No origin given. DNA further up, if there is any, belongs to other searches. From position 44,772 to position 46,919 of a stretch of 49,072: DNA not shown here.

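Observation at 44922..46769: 615-aa protein combining a class-II-like DxDDT motif with two class-I DDxxD motifs (bifunctional terpenoid cyclase/synthase-like), coupled to a histidine kinase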

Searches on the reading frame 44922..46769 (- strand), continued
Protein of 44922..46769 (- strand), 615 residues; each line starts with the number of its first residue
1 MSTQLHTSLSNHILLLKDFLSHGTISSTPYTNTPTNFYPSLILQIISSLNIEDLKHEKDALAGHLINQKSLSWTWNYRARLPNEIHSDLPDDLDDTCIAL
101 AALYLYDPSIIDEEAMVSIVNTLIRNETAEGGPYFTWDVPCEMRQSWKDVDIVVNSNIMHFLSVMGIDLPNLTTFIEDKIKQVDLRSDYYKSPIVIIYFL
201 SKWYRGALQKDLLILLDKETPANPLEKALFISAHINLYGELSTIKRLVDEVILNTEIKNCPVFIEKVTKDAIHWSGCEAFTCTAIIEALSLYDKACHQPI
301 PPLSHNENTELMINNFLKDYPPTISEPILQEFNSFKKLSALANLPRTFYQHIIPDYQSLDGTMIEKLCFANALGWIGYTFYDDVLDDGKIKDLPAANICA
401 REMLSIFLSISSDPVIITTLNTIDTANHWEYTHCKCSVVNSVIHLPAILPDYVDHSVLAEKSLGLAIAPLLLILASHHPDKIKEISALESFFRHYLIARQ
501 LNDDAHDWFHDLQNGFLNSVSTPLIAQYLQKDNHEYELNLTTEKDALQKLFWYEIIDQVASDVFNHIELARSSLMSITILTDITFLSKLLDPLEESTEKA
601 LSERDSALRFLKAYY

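Call 15: find_encoding_contigs(protein=P0017, flank=10000, max_places=2)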
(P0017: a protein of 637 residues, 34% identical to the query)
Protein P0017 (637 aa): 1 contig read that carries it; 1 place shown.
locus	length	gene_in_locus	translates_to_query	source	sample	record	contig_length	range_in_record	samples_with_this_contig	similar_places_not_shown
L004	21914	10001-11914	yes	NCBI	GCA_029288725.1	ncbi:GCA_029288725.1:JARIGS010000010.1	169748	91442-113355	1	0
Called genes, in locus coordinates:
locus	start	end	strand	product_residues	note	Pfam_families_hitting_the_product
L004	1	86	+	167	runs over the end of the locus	-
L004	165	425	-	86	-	-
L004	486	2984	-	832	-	PF00690:Cation_ATPase_N, PF00122:E1-E2_ATPase, PF08282:Hydrolase_3 (faint), PF00702:Hydrolase, PF13246:Cation_ATPase, PF00689:Cation_ATPase_C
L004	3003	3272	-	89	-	-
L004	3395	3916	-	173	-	PF03352:Adenine_glyco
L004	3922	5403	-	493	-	PF00083:Sugar_tr (weak), PF07690:MFS_1, PF13347:MFS_2 (weak)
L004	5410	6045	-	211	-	PF25919:BSH_CusB (faint), PF25954:Beta-barrel_RND_2 (faint)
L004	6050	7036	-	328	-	PF25984:BSH_YknX (faint)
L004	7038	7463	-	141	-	PF01047:MarR, PF12802:MarR_2, PF13412:HTH_24 (faint), PF13463:HTH_27 (weak)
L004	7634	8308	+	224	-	PF00072:Response_reg, PF00486:Trans_reg_C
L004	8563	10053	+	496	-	PF02518:HATPase_c, PF14501:HATPase_c_5 (weak)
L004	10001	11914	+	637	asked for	-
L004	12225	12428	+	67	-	-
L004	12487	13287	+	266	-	PF03631:Virul_fac_BrkB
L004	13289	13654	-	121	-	PF14022:DUF4238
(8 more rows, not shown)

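Call 17: find_encoding_contigs(protein=P0058, flank=8000, max_places=1)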
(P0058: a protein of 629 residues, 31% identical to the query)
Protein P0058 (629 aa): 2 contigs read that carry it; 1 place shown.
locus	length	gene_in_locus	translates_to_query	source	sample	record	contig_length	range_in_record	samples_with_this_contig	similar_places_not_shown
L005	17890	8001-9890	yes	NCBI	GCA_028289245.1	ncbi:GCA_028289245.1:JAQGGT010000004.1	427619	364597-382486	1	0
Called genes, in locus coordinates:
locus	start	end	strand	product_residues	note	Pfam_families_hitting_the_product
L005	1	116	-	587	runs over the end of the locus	-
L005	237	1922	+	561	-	PF07690:MFS_1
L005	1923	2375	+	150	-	PF01230:HIT (weak)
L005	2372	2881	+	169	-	-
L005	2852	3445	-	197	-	PF00072:Response_reg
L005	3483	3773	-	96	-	-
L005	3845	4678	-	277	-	-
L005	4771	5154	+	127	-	PF00903:Glyoxalase, PF22677:Ble-like_N (faint)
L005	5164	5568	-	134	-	PF01641:SelR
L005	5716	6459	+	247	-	PF00072:Response_reg, PF00486:Trans_reg_C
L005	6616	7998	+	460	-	PF00512:HisKA, PF02518:HATPase_c, PF14501:HATPase_c_5 (weak)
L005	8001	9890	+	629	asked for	-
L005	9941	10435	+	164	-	-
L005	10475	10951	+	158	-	PF01047:MarR, PF12802:MarR_2, PF01638:HxlR (faint), PF13463:HTH_27 (weak)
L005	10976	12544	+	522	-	PF00083:Sugar_tr, PF06609:TRI12, PF07690:MFS_1, PF13347:MFS_2 (faint)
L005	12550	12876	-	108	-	PF00717:Peptidase_S24 (weak), PF10502:Peptidase_S26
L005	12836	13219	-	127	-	PF09055:Sod_Ni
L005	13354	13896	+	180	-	-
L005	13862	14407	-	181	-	-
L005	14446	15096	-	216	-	PF01746:tRNA_m1G_MT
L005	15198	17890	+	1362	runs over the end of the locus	-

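Call 18: find_encoding_contigs(protein=P0085, flank=8000, max_places=1)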
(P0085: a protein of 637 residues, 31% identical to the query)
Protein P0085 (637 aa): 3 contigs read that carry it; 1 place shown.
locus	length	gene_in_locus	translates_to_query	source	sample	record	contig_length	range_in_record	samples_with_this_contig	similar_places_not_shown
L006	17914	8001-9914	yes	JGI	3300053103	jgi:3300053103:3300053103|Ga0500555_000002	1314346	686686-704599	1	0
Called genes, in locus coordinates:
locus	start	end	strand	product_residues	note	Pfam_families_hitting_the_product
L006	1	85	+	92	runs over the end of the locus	-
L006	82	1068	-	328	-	PF02955:GSH-S_ATP (weak), PF08443:RimK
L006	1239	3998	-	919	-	PF02585:PIG-L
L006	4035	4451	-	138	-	PF04138:GtrA_DPMS_TM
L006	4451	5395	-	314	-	PF00535:Glycos_transf_2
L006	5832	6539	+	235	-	PF00072:Response_reg, PF00486:Trans_reg_C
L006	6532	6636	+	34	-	-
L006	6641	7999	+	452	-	PF02518:HATPase_c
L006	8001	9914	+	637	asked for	-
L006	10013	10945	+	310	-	PF01297:ZnuA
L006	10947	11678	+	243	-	PF00005:ABC_tran, PF13304:AAA_21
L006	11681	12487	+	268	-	PF00950:ABC-3, PF01032:FecCD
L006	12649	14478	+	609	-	-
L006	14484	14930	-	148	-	PF06210:DUF1003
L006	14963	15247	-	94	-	PF00717:Peptidase_S24, PF10502:Peptidase_S26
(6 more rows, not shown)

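Call 19: find_encoding_contigs(protein=P0029, flank=8000, max_places=1)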
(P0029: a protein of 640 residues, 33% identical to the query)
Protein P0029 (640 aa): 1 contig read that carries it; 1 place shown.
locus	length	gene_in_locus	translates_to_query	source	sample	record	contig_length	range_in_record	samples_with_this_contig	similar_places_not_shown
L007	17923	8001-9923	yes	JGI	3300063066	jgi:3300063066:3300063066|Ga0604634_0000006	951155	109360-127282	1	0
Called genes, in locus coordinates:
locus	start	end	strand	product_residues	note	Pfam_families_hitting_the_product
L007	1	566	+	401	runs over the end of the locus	PF00579:tRNA-synt_1b, PF01479:S4 (faint), PF22421:SYY_C-terminal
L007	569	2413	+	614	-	PF03485:Arg_tRNA_synt_N, PF00750:tRNA-synt_1d, PF05746:DALR_1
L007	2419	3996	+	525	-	PF00512:HisKA, PF02518:HATPase_c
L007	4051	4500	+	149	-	PF04519:Bactofilin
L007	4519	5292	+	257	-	PF00781:DAGK_cat (weak)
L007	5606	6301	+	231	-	PF00072:Response_reg, PF00486:Trans_reg_C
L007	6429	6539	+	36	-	-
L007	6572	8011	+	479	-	PF02518:HATPase_c, PF14501:HATPase_c_5 (weak)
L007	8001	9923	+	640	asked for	-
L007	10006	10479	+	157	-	-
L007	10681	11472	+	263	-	PF12740:PETase, PF01738:DLH, PF08840:BAAT_C (faint), PF00326:Peptidase_S9 (weak)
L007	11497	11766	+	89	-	-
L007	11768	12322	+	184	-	PF01209:Ubie_methyltran, PF13847:Methyltransf_31, PF08241:Methyltransf_11, PF08242:Methyltransf_12 (weak), PF13649:Methyltransf_25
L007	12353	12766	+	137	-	-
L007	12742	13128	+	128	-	PF02021:UPF0102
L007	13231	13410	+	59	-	-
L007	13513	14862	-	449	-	PF02547:Queuosine_synth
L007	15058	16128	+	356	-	PF03462:PCRF, PF00472:RF-1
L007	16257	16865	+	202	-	-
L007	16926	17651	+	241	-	-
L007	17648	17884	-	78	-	-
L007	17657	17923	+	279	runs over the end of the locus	-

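Call 20: predict_structure(alignment_id=A1)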
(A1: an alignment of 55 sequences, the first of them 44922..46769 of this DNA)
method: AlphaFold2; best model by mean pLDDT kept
length: 615 residues; sequences in the alignment: 55
mean_pLDDT: 93.4   pTM: 0.86
mean pLDDT of the five models: 93.4, 92.8, 92.0, 91.4, 91.2
residues with pLDDT >= 90: 535; 70-90: 59; 50-70: 19; < 50: 2
segments of 3 or more residues with pLDDT < 50: none
pLDDT, mean of each block of 10 residues (from residue 1): 92 95 66 86 96 95 95 92 71 96 97 96 95 93 90 98 95 97 95 97 97 98 97 98 97 92 91 93 97 86 70 96 96 88 93 95 95 95 91 96 97 95 95 96 96 93 95 95 97 98 97 97 96 86 96 96 98 97 96 96 94 92
secondary structure, 60 per line:
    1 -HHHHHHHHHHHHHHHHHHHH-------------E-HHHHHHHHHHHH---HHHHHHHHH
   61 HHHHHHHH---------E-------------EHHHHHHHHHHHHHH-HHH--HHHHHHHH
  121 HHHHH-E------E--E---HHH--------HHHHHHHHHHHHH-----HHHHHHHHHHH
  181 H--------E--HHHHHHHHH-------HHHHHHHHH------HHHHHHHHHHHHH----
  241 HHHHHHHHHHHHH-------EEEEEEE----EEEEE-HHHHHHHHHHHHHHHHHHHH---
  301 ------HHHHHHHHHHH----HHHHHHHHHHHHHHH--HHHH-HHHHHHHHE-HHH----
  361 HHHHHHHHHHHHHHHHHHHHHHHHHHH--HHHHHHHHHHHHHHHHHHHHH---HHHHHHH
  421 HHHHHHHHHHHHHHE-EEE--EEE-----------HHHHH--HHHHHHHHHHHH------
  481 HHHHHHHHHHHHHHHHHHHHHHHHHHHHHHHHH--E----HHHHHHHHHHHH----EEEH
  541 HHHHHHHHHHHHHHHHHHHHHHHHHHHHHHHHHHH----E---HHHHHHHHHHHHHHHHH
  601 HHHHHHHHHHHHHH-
elements in order: H2-21 H37-48 H52-68 H93-106 H113-125 H152-164 H170-181 H193-201 H209-217 H224-236 H241-253 E261-267 E272-276 H278-297 H307-317 H322-336 H339-342 H344-351 H361-387 H390-410 H414-434 E437-439 E442-444 H456-460 H463-474 H481-513 H521-532 E537-539 H540-575 H584-614

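Call 23: fold_search(model_id=the predicted structure, library=pdb)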
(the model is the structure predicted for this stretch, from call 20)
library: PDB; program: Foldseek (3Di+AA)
matches with E <= 10: 650; with E <= 0.001: 20
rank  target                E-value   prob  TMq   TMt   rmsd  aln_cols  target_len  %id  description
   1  9m7d_B                3.1e-07  1.00  0.38  0.46   4.1       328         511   18  Crystal structure of AsDMS D333N mutant (released 2025-09-10)
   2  9m7f_B                5.5e-07  1.00  0.38  0.45   4.1       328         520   18  Crystal structure of AsDMS D333N mutant in complex with farnesyl pyrophosphate (released 2025-09-10)
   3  9m7e_B                8.1e-07  1.00  0.39  0.46   3.8       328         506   18  Crystal structure of AsDMS D333N mutant in complex with drimenyl phosphate (released 2025-09-10)
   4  9m7e_A                1.5e-06  1.00  0.38  0.45   3.8       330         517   18  Crystal structure of AsDMS D333N mutant in complex with drimenyl phosphate (released 2025-09-10)
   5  9jr6_A                9.8e-05  1.00  0.29  0.49   8.5       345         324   15  Complex structure of OsSPS3 with Aclonifen (released 2025-12-17)
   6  5ze6_D                2.0e-04  1.00  0.37  0.68   4.4       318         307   12  CRYSTAL STRUCTURE OF OCTAPRENYL PYROPHOSPHATE SYNTHASE FROM ESCHERICHIA COLI WITH BPH-981 (released 2019-02-27)
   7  5zlf_C                2.1e-04  1.00  0.29  0.58   8.8       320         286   14  CRYSTAL STRUCTURE OF OCTAPRENYL PYROPHOSPHATE SYNTHASE FROM ESCHERICHIA COLI WITH ligand BPH-629 (released 2019-03-27)
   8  9a4c_B                3.2e-04  1.00  0.35  0.58   5.7       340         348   13  Integrative model of ACP-HEPS2 by crosslinking MS and deep learning (released 2024-09-18)
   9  3lmd                  3.6e-04  1.00  0.33  0.58   5.8       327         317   16  Crystal structure of geranylgeranyl pyrophosphate synthase from corynebacterium glutamicum atcc 13032 (released 2010-02-16)
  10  1rqj_A                3.9e-04  1.00  0.31  0.60   5.3       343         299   14  Active Conformation of Farnesyl Pyrophosphate Synthase Bound to Isopentyl Pyrophosphate and Risedronate (released 2004-03-02)
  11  3n3d_B                4.4e-04  1.00  0.33  0.58   6.2       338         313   16  Crystal structure of geranylgeranyl pyrophosphate synthase from lactobacillus brevis atcc 367 (released 2010-06-02)
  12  9js8_B                4.9e-04  1.00  0.29  0.54   7.8       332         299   16  Crystal structure of OsSPS3 complexed with YH24508 (released 2026-04-08)
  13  9jqs_A                5.1e-04  1.00  0.33  0.56   6.7       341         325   15  Apo form of Oryza sativa solanesyl diphosphate synthase 3 (released 2025-12-17)
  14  4jyx_H                5.5e-04  1.00  0.32  0.57   8.0       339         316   13  Crystal structure of polyprenyl synthase PATL_3739 (TARGET EFI-509195) FROM PSEUDOALTEROMONAS ATLANTICA, COMPLEX WITH  (released 2013-04-10)
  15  5jfq_B                6.0e-04  1.00  0.37  0.69   4.8       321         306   13  Geranylgeranyl Pyrophosphate Synthetase from archaeon Geoglobus acetivorans (released 2017-05-24)
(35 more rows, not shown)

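Call 32: find_related_loci(query=A1, collection=genome_contigs, flank=5000)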
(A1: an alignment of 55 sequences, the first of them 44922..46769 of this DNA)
Query A1 (615 aa) in genome_contigs; peptide patterns used: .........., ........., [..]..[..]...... (x = any residue, [..] = any of these).
509 stretches matched a pattern; 306 encode a relative of the query (tblastn E <= 1e-3); the best 80 are kept; 80 distinct loci.
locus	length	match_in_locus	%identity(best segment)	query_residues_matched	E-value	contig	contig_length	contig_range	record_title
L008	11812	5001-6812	38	16-614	6e-116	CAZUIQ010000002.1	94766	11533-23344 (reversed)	MAG TPA_asm: uncultured Candidatus Saccharibacteria bacterium isolate SRP285395_co1_163 genome assembly, contig: NODE_21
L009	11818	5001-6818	38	16-615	7e-114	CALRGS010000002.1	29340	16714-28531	MAG: Candidatus Nomurabacteria bacterium isolate Baikal-1350m-133 genome assembly, contig: Baikal-1350m-c5405, whole gen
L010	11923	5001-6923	35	5-614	1e-104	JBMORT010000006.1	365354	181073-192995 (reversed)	MAG: Patescibacteria group bacterium isolate Betzabe_MAG187 MAG187_6, whole genome shotgun sequence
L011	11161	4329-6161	34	18-614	6e-104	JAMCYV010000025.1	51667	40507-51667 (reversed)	MAG: Patescibacteria group bacterium isolate FK_Sedi_B_Bin.336 NODE_1627_length_51667_cov_7.87154, whole genome shotgun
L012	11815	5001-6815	35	37-614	6e-101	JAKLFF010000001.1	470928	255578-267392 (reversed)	MAG: Patescibacteria group bacterium isolate RA.bin150 RA.bin150_1, whole genome shotgun sequence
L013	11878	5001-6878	36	9-614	3e-99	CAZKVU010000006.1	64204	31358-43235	MAG TPA_asm: uncultured Gammaproteobacteria bacterium isolate binchicken_co105_412 genome assembly, contig: NODE_491_len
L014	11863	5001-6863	35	21-613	5e-99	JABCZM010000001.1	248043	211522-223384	MAG: Candidatus Saccharibacteria bacterium isolate Inc-BW-C-12-M_MAG58 Ga0210394_10000069, whole genome shotgun sequence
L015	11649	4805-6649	35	35-614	1e-98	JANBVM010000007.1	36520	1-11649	MAG: Patescibacteria group bacterium isolate AMOR_Bin_1762 NODE_7_length_36520_cov_36.600691, whole genome shotgun seque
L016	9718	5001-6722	37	35-612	2e-98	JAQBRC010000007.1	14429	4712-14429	MAG: Candidatus Nomurabacteria bacterium isolate RYN_389 scaffold_2957363, whole genome shotgun sequence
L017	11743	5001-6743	37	37-614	3e-98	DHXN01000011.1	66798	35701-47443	MAG TPA_asm: Candidatus Nomurabacteria bacterium UBA5155 UBA5155_contig_2263, whole genome shotgun sequence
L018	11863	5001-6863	35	26-614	2e-98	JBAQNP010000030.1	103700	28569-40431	MAG: Candidatus Moraniibacteriota bacterium isolate MFD12002_ilm_asm_bin49 k127_17885, whole genome shotgun sequence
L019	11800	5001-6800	36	35-614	3e-98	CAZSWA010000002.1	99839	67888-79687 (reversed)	MAG TPA_asm: uncultured Gammaproteobacteria bacterium isolate SRP272529_co1_257 genome assembly, contig: NODE_166_length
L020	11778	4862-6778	35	9-614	2e-98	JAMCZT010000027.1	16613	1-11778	MAG: Patescibacteria group bacterium isolate FK_Sedi_B_Bin.292 NODE_12892_length_16613_cov_18.1151, whole genome shotgun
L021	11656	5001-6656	36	37-613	4e-96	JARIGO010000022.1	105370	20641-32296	MAG: Candidatus Nomurabacteria bacterium isolate CullarsAll.DT.14 k141_758446, whole genome shotgun sequence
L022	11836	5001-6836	35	26-614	5e-93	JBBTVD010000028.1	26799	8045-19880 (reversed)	MAG: Patescibacteria group bacterium isolate H14-bin010_1 H14_bin010_1_000000000028, whole genome shotgun sequence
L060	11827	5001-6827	34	19-614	3e-85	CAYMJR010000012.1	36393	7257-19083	MAG TPA_asm: uncultured Gammaproteobacteria bacterium isolate SRP272529_co1_137 genome assembly, contig: NODE_1617_lengt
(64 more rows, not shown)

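Call 83: search_protein_families(library=pfam, proteins=[L010:2286-3323:+, L020:6768-7823:+, L060:6808-7875:+, L005:9941-10435:+, L007:10006-10479:+], max_evalue=0.001)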
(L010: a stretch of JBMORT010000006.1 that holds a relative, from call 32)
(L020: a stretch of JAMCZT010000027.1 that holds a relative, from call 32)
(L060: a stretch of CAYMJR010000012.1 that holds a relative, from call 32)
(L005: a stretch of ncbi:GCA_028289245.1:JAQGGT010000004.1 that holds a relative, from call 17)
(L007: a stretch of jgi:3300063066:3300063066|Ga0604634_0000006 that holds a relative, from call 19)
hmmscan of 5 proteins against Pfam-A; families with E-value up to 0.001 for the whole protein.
L010:2286-3323:+ (345 aa): 1 family
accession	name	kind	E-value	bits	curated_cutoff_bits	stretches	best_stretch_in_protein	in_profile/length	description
PF00348.22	polyprenyl_synt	-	1.8e-54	185.1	27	1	37-293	5-251/251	Polyprenyl synthetase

L020:6768-7823:+ (351 aa): 1 family
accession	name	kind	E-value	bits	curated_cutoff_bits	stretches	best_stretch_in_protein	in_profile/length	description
PF00348.22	polyprenyl_synt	-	1.4e-57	195.2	27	1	46-295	4-244/251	Polyprenyl synthetase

L060:6808-7875:+ (355 aa): 1 family
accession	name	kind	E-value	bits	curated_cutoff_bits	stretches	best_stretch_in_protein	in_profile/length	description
PF00348.22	polyprenyl_synt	-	1.3e-60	205.2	27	1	55-296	9-241/251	Polyprenyl synthetase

L005:9941-10435:+ (164 aa): 0 families

L007:10006-10479:+ (157 aa): 0 families
